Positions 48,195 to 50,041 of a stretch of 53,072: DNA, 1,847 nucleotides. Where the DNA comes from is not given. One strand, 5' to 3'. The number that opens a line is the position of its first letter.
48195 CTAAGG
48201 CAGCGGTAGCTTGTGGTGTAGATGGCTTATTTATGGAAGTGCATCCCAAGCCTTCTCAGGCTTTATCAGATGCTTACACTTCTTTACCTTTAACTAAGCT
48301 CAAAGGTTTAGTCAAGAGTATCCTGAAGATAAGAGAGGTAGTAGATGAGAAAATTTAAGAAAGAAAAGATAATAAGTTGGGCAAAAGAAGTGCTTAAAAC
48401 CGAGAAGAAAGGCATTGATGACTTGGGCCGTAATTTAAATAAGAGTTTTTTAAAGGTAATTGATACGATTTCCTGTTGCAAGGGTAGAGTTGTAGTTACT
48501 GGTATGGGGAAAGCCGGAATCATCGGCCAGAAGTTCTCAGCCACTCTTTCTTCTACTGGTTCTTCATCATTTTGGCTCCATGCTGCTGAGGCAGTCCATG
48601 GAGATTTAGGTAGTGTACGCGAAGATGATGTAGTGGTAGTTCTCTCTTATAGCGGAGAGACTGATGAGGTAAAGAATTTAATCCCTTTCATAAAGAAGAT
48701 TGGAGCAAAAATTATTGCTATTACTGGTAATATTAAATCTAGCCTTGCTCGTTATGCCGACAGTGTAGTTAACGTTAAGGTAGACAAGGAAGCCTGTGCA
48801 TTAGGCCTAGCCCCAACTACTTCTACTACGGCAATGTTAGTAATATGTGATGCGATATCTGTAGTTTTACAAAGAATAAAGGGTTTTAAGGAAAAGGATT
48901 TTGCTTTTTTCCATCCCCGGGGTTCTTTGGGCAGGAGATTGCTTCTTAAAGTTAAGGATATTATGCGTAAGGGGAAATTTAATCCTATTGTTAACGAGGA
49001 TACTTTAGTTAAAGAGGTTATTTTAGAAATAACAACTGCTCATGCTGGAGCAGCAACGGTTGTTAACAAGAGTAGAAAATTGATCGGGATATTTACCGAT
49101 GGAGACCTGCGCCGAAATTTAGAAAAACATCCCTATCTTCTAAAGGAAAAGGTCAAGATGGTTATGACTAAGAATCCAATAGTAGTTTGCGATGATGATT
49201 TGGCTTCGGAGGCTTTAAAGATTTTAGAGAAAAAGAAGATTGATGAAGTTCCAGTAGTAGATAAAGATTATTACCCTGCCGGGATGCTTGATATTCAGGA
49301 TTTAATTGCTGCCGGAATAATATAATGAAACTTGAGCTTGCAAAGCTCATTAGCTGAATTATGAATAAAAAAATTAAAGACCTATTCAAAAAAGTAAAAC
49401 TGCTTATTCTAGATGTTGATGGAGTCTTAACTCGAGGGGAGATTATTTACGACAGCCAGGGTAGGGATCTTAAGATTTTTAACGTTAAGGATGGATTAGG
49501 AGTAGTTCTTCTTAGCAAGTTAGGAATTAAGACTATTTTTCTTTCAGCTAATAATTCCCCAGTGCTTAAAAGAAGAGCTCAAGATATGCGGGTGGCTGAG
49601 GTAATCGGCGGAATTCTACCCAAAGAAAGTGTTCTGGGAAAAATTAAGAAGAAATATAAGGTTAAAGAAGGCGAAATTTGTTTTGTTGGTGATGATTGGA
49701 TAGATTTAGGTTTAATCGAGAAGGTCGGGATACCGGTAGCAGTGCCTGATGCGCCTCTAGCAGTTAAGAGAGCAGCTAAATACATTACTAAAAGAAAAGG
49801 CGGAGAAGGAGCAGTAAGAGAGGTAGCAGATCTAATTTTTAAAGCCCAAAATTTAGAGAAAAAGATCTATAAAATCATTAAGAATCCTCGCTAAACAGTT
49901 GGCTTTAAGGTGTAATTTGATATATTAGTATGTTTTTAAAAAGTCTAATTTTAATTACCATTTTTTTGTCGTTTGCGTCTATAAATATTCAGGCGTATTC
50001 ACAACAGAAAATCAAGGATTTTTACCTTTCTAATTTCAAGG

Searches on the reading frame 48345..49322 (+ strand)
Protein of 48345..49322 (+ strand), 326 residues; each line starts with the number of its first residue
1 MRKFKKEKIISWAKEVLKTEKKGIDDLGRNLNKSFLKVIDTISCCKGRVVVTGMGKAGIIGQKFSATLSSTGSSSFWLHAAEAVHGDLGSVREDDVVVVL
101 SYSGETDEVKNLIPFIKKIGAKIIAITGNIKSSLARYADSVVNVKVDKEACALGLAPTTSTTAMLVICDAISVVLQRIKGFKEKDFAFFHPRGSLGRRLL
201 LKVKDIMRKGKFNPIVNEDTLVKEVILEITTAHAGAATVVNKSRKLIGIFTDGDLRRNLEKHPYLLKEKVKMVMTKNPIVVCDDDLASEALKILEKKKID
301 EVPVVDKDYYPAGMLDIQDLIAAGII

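Call 12: search_protein_families(library=ncbifam, proteins=[window:48345-49322:+])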
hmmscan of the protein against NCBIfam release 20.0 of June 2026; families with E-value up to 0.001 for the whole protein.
window:48345-49322:+ (326 aa): 33 families (the best 25 are shown)
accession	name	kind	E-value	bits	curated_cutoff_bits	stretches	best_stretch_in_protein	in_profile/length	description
NF008141.0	PRK10892.1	equivalog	1.8e-94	316.7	505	1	13-326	16-328/328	arabinose-5-phosphate isomerase KdsD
TIGR00393.1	kpsF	subfamily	1.6e-91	306.6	203.7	1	47-313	1-265/268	KpsF/GutQ family sugar-phosphate isomerase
NF008581.0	PRK11543.1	equivalog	2e-86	289.9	481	1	7-326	3-321/321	arabinose-5-phosphate isomerase GutQ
TIGR03127.2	RuMP_HxlB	equivalog_domain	8e-13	48.7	160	1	46-184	30-168/178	6-phospho-3-hexuloisomerase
NF008458.0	PRK11337.1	equivalog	9.4e-13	47.8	378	1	92-175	187-268/293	MurR/RpiR family transcriptional regulator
NF040776.2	AlsR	equivalog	5.1e-12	45.3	400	1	91-175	174-256/279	transcriptional repressor AlsR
NF041755.1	RuMP_HxlAB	equivalog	1.6e-11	43.8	500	1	39-184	240-381/391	bifunctional 3-hexulose-6-phosphate synthase/6-phospho-3-hexuloisomerase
NF008590.0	PRK11557.1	equivalog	3.1e-11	43.2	355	1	47-173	133-257/282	MurR/RpiR family transcriptional regulator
NF041552.1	TF_PrdR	equivalog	1.4e-10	40.2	795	1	201-315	6-116/577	sigma-54 dependent transcriptional regulator PrdR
NF053704.1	TransRegCcpNBacil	equivalog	3.7e-09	36.3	260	1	213-308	83-181/208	transcriptional regulator CcpN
NF001484.0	PRK00331.1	subfamily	1.6e-08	33.4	381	1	48-184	288-421/601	isomerizing glutamine--fructose-6-phosphate transaminase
NF010701.0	PRK14101.1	equivalog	7.6e-08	31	920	1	38-176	461-597/638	bifunctional transcriptional regulator/glucokinase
NF011447.0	PRK14869.2-3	equivalog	8.8e-08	31.2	522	0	269-321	246-298/540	putative manganese-dependent inorganic diphosphatase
TIGR01302.1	IMP_dehydrog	equivalog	1e-07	31.2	481.5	1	222-321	99-197/450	IMP dehydrogenase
NF008451.0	PRK11302.1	subfamily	1.2e-07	31.5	296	1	92-183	174-264/286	transcriptional regulator HexR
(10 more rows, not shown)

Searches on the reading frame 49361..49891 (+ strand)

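Call 12: search_protein_families(library=ncbifam, proteins=[window:49361-49891:+])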
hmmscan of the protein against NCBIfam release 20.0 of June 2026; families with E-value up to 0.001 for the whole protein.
window:49361-49891:+ (177 aa): 11 families
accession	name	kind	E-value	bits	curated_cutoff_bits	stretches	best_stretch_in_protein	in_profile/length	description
TIGR01670.1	KdsC-phosphatas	subfamily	5.2e-45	153.1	106.95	1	12-164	1-153/154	3-deoxy-D-manno-octulosonate 8-phosphate phosphatase, YrbI family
NF007019.0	PRK09484.1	equivalog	2.6e-40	138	208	1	3-164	16-177/187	3-deoxy-manno-octulosonate-8-phosphatase KdsC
TIGR02726.1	phenyl_P_delta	equivalog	5.1e-38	130.9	281.95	1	10-164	5-159/169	phenylphosphate carboxylase subunit delta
NF058599.1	KDN-9-PPhBT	equivalog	1.4e-31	109.8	180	1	12-161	2-151/152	3-deoxy-D-glycero-D-galacto-nonulopyranosonate 9-phosphatase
NF002245.0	PRK01158.1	equivalog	1e-10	41.3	198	1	88-157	158-227/233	phosphoglycolate phosphatase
TIGR01487.1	Pglycolate_arch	equivalog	2.5e-09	37.3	122.75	1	89-152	149-212/215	phosphoglycolate phosphatase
TIGR01662.1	HAD-SF-IIIA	subfamily_domain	1.7e-08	34.7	44.6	1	13-126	1-135/141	HAD-IIIA family hydrolase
TIGR00099.1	Cof-subfamily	subfamily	4.1e-07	29.8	137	1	77-149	178-249/256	Cof-type HAD-IIB family hydrolase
NF007806.0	PRK10513.1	equivalog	3.6e-05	23.3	273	1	91-153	200-262/270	sugar-phosphatase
TIGR00338.1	serB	equivalog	0.0001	22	144.15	0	88-144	153-209/219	phosphoserine phosphatase SerB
TIGR01482.1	SPP-subfamily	subfamily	0.00013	21.7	107.15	1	92-159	154-221/225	sucrose-phosphate phosphatase subfamily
